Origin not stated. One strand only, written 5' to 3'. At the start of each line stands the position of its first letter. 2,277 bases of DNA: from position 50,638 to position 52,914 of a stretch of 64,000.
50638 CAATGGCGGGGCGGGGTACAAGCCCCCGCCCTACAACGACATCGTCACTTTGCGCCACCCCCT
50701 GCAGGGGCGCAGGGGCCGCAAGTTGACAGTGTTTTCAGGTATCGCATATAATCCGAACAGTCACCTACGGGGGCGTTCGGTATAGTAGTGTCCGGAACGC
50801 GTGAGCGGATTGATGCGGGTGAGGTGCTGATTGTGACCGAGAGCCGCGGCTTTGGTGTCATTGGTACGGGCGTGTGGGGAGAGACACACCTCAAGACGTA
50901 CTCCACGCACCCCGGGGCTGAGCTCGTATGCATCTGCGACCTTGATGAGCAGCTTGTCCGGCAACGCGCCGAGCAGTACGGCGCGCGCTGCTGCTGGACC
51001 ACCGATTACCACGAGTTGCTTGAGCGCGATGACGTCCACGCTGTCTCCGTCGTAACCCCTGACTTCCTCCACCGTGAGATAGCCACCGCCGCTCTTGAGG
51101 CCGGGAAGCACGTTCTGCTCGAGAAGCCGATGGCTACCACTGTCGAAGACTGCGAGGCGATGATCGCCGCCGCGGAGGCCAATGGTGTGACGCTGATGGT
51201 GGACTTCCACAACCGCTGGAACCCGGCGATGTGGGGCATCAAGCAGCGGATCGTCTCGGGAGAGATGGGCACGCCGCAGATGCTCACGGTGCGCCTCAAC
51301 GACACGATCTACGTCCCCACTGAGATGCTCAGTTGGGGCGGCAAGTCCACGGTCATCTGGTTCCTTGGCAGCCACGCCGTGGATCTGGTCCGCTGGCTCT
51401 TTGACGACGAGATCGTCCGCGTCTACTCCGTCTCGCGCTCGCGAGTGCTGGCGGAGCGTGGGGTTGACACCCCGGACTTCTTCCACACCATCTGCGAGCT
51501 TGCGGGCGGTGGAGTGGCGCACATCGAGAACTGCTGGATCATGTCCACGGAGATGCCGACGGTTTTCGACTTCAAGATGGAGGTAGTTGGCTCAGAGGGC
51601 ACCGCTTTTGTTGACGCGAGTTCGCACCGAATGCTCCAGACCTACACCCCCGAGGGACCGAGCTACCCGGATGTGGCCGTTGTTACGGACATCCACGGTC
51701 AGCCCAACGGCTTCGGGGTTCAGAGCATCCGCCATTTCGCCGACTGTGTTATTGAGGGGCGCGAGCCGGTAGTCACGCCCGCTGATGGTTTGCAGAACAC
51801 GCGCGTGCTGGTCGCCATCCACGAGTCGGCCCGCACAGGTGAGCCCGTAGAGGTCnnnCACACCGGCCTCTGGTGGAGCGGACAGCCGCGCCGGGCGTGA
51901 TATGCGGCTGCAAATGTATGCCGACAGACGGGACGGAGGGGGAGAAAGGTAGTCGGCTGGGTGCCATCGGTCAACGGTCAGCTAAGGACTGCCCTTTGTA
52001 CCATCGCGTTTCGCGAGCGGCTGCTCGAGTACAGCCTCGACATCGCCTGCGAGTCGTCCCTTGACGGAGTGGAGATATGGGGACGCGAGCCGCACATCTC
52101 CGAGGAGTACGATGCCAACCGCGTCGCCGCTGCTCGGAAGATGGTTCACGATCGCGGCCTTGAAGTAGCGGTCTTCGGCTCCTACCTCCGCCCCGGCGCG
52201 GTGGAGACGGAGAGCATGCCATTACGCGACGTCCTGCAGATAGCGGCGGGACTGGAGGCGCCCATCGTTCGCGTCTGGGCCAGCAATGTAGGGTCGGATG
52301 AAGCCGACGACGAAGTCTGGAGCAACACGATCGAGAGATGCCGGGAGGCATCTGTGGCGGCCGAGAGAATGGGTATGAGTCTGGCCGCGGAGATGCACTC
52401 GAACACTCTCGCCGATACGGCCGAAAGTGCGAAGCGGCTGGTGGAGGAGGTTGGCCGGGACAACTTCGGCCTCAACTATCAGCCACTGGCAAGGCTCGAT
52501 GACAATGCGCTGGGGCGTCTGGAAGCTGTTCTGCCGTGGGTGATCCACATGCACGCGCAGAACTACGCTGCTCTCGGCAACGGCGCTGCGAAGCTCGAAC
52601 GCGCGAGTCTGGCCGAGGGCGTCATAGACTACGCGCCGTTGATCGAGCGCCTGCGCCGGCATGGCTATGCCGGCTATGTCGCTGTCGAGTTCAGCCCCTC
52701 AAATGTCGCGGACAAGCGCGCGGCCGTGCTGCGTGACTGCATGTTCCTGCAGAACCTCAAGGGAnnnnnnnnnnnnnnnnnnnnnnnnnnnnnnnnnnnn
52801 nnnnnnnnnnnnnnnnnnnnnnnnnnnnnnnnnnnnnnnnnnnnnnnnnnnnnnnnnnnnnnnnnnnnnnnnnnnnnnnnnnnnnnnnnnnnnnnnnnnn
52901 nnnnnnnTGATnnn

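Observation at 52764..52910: Unannotated 48-codon single-TM ORF sandwiched by translational coupling between a sugar-phosphate isomerase and a polyferredoxin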

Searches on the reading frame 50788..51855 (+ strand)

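Call 3: search_protein_families(library=ncbifam, proteins=[window:50788-51855:+], max_evalue=1)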
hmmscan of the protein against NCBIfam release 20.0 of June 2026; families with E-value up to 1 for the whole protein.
window:50788-51855:+ (356 aa): 10 families
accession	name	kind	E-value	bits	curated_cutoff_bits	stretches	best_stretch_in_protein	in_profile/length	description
TIGR04380.1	myo_inos_iolG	equivalog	5.3e-47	160.3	355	1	22-354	4-329/330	inositol 2-dehydrogenase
NF040723.1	UDP-GlcNAcDh_Arch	equivalog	1.5e-45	156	450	1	23-348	4-301/302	UDP-N-acetylglucosamine 3-dehydrogenase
NF052479.1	LevoglcsnDh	equivalog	5.5e-29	101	650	1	23-227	7-222/386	levoglucosan dehydrogenase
NF041392.1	XylDh_Gfo6_Halo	equivalog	5.3e-27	94.5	350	1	22-356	19-350/350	D-xylose 1-dehydrogenase Gfo6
NF052679.1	InsChiInosDhIolG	equivalog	1.5e-25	90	540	1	22-275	5-250/343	bifunctional inositol 2-dehydrogenase/D-chiro-inositol 1-dehydrogenase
NF008607.0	PRK11579.1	subfamily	6e-16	58.4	330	1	23-237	8-217/346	oxidoreductase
NF058563.1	BT_2159_fam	equivalog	2.4e-15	56.4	650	1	23-207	4-185/350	disaccharide 3-dehydrogenase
NF007574.0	PRK10206.1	equivalog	6.3e-14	51.8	352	1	62-217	46-199/345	oxidoreductase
NF058561.1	BT_2158_fam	equivalog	1.6e-12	46.8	750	1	25-162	41-176/487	glycoside 3-dehydrogenase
NF004825.0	PRK06181.1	equivalog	0.042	13.1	215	1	79-147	174-246/268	SDR family oxidoreductase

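Call 4: search_protein_families(library=pfam, proteins=[window:50788-51855:+], max_evalue=1)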
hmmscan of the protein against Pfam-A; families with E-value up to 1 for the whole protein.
window:50788-51855:+ (356 aa): 9 families
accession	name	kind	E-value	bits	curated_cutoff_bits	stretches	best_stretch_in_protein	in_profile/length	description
PF01408.29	GFO_IDH_MocA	-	8.7e-32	110.8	24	1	22-140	3-120/120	Oxidoreductase family, NAD-binding Rossmann fold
PF02894.22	GFO_IDH_MocA_C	-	7.7e-19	68.8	22.9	1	152-356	1-218/218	Oxidoreductase family, C-terminal alpha/beta domain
PF22725.1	GFO_IDH_MocA_C3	-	4.5e-17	62.6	27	1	151-273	4-123/124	GFO/IDH/MocA C-terminal domain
PF03447.22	NAD_binding_3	-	1.9e-06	29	24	1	21-138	1-115/116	Homoserine dehydrogenase, NAD binding domain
PF19858.4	OxRdtase_C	-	0.033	14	26.3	0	299-346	115-161/163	Bacterial oxidoreductases, C-terminal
PF13378.12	MR_MLE_C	-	0.034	14.3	29.4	1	118-148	27-59/219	Enolase C-terminal domain-like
PF00150.24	Cellulase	-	0.074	13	23.5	1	116-144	58-88/272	Cellulase (glycosyl hydrolase family 5)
PF03435.24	Sacchrp_dh_NADP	-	0.087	13.6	25.1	1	24-136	3-128/129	Saccharopine dehydrogenase NADP binding domain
PF06414.18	Zeta_toxin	-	0.17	11.7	22.3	1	73-154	60-143/199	Zeta toxin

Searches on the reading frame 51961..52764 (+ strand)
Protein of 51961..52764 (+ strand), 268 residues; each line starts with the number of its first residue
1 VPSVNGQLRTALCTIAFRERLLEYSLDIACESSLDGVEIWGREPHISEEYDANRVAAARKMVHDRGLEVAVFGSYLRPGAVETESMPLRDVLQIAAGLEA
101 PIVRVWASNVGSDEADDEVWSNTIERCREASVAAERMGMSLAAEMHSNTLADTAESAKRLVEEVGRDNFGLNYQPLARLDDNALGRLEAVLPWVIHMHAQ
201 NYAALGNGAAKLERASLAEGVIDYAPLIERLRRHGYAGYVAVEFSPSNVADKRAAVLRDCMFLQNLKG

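Call 3: search_protein_families(library=ncbifam, proteins=[window:51961-52764:+], max_evalue=1)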
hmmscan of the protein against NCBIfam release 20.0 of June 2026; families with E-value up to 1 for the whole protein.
window:51961-52764:+ (268 aa): 11 families
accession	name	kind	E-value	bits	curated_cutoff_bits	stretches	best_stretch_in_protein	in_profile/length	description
TIGR03234.1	OH-pyruv-isom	equivalog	2e-08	33.9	353.45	1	91-249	89-245/254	hydroxypyruvate isomerase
NF043033.1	OxoTetrIsom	equivalog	2.1e-05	24.4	325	1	79-248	78-241/251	2-oxo-tetronate isomerase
NF041099.2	keto_glucon_epim_IolO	equivalog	5.3e-05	22.7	300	1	10-256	12-258/269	5-keto-L-gluconate epimerase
NF007360.0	PRK09856.1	equivalog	5.6e-05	22.8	305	1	10-244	3-248/276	fructoselysine 3-epimerase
TIGR04379.1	myo_inos_iolE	equivalog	7.5e-05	22.4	290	2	219-243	241-265/290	myo-inosose-2 dehydratase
NF009688.0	PRK13209.1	subfamily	0.00011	21.4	317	1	88-262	101-272/286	L-ribulose-5-phosphate 3-epimerase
NF007441.0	PRK09989.1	equivalog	0.00014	21.7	412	1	94-252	93-249/258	HPr family phosphocarrier protein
TIGR00542.1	hxl6Piso_put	equivalog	0.0011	18.3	272.15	1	89-255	97-260/279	L-ribulose-5-phosphate 3-epimerase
NF009689.0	PRK13210.1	subfamily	0.0041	16.3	200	1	89-264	98-276/286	L-ribulose-5-phosphate 3-epimerase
NF051856.1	PsicseEpim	equivalog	0.014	15.2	300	1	102-242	108-243/287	D-psicose 3-epimerase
NF007444.0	PRK09997.1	equivalog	0.032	13.7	465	1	153-251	157-248/258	hydroxypyruvate isomerase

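Call 4: search_protein_families(library=pfam, proteins=[window:51961-52764:+], max_evalue=1)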
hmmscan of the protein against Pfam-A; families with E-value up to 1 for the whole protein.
window:51961-52764:+ (268 aa): 1 family
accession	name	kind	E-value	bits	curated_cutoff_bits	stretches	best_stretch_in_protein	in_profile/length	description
PF01261.30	AP_endonuc_2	-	3e-25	89.8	31.1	1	31-259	6-248/249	Xylose isomerase-like TIM barrel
